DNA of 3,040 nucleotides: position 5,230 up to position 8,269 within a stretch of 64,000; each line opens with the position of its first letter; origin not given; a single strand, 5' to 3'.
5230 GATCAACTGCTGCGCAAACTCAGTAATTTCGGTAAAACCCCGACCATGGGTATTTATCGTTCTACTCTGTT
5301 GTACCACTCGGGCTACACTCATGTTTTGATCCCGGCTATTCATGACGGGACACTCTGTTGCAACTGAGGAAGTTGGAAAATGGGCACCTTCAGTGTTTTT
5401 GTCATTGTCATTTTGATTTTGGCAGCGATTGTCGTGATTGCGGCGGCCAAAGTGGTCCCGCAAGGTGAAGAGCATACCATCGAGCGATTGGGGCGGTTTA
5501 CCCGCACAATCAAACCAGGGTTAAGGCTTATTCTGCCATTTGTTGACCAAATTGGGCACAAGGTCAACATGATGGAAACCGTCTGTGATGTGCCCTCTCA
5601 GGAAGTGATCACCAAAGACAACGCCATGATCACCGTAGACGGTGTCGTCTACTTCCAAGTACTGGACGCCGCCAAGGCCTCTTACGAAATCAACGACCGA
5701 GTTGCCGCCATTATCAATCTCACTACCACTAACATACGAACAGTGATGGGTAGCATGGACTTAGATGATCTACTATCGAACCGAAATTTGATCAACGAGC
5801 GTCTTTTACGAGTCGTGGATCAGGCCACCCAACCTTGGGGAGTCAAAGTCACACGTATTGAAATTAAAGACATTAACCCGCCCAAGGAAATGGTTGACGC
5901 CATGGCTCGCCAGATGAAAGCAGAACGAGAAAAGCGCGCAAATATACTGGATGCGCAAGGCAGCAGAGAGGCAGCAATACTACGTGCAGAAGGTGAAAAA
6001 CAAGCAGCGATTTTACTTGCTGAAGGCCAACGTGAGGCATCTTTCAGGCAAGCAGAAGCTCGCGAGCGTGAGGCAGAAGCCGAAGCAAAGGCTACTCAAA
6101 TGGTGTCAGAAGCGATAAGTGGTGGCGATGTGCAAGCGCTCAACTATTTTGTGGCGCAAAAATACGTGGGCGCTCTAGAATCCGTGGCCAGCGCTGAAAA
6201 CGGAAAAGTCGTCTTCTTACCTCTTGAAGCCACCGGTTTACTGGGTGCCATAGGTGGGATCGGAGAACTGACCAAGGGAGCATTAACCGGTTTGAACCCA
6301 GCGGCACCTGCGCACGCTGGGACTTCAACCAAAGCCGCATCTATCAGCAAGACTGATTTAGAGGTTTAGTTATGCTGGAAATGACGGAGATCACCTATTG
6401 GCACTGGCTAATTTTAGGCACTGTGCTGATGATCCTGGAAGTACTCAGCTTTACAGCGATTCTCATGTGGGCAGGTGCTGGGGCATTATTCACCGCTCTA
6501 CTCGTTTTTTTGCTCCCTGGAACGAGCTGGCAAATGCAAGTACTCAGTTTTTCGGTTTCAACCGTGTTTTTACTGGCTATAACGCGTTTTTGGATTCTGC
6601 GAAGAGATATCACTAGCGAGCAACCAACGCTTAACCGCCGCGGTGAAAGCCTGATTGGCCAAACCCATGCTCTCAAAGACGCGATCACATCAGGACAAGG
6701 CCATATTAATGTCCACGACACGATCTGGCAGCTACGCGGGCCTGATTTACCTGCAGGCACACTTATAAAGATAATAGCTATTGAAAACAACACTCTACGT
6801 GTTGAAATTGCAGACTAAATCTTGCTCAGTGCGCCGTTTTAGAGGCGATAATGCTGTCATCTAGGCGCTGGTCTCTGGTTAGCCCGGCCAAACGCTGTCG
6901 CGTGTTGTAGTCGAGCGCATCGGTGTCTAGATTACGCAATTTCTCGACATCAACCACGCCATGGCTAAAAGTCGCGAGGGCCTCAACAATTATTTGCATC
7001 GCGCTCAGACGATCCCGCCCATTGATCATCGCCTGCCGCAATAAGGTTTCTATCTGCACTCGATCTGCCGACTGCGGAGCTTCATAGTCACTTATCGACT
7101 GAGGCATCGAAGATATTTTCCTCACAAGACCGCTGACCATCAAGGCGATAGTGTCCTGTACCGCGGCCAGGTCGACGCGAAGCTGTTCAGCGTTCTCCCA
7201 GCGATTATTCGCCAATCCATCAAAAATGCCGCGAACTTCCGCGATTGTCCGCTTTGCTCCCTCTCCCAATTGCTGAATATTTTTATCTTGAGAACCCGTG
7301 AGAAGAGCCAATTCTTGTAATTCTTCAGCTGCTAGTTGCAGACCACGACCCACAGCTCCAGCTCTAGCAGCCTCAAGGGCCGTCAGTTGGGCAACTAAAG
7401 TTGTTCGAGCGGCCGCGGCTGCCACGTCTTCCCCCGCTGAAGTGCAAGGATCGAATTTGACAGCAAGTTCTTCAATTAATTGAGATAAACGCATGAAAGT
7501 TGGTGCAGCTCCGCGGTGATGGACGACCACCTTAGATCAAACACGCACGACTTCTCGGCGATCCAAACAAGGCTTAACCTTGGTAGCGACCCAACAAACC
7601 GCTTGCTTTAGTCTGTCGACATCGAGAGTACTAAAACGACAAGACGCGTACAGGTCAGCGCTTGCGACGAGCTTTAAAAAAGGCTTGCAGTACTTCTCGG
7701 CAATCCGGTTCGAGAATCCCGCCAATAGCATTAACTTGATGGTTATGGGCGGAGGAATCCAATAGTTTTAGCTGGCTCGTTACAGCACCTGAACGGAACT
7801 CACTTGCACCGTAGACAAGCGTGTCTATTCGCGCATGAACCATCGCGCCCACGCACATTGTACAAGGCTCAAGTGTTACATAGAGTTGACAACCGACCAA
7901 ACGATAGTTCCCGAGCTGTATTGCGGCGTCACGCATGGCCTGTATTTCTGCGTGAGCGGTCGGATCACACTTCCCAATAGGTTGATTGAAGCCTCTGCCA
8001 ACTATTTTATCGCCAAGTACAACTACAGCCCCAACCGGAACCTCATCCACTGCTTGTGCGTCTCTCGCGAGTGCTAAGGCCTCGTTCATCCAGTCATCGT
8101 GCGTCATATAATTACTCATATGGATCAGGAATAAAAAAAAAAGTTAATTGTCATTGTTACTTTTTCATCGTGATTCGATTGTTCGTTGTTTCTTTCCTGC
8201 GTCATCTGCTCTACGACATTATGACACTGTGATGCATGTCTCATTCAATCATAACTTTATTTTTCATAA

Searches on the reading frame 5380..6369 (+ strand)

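Call 7: search_protein_families(library=pfam, proteins=[window:5380-6369:+], max_evalue=0.00001)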
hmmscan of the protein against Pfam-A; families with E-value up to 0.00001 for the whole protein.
window:5380-6369:+ (329 aa): 1 family
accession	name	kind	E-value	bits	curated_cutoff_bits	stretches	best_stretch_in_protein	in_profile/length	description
PF01145.31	Band_7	-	2.8e-36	125.7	23.6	1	24-206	1-175/176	SPFH domain / Band 7 family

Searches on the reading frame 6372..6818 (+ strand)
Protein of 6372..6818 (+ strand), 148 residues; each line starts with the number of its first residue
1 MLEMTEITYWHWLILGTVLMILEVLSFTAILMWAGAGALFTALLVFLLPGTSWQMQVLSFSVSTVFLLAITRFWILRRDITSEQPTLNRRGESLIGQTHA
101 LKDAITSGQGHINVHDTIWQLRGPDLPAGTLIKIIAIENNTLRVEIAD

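Call 7: search_protein_families(library=pfam, proteins=[window:6372-6818:+], max_evalue=0.00001)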
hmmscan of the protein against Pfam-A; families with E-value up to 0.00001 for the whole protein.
window:6372-6818:+ (148 aa): 1 family
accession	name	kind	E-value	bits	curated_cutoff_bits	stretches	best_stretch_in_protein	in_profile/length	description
PF01957.25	NfeD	-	1.6e-10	41.5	29.1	1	92-145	2-56/57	NfeD-like C-terminal, partner-binding domain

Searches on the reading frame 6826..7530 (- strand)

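Call 7: search_protein_families(library=pfam, proteins=[window:6826-7530:-], max_evalue=0.00001)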
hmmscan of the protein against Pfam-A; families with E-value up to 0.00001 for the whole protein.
window:6826-7530:- (234 aa): 1 family
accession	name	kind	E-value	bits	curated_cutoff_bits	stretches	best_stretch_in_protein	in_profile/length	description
PF00015.26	MCPsignal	-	2.9e-07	30.9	34.6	1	39-149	45-150/172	Methyl-accepting chemotaxis protein (MCP) signalling domain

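Call 61: search_protein_families(library=pfam, proteins=[window:6826-7530:-], max_evalue=1)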
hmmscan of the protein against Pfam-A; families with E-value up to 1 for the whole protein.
window:6826-7530:- (234 aa): 2 families
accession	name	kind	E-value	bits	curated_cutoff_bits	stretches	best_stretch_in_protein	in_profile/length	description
PF00015.26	MCPsignal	-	2.9e-07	30.9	34.6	1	39-149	45-150/172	Methyl-accepting chemotaxis protein (MCP) signalling domain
PF18433.6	DUF5610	-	0.27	12.2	26.4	1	38-90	56-108/117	Domain of unknown function (DUF5610)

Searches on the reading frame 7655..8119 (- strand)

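Call 8: search_protein_families(library=pfam, proteins=[window:7655-8119:-], max_evalue=0.00001)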
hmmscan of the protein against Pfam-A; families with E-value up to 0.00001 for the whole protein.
window:7655-8119:- (154 aa): 2 families
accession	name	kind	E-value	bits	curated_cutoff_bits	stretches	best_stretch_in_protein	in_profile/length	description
PF14437.12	MafB19-deam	-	3.5e-39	134.4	27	1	5-152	1-142/142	MafB19-like deaminase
PF00383.29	dCMP_cyt_deam_1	-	1.7e-27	95.7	25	1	7-104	4-101/102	Cytidine and deoxycytidylate deaminase zinc-binding region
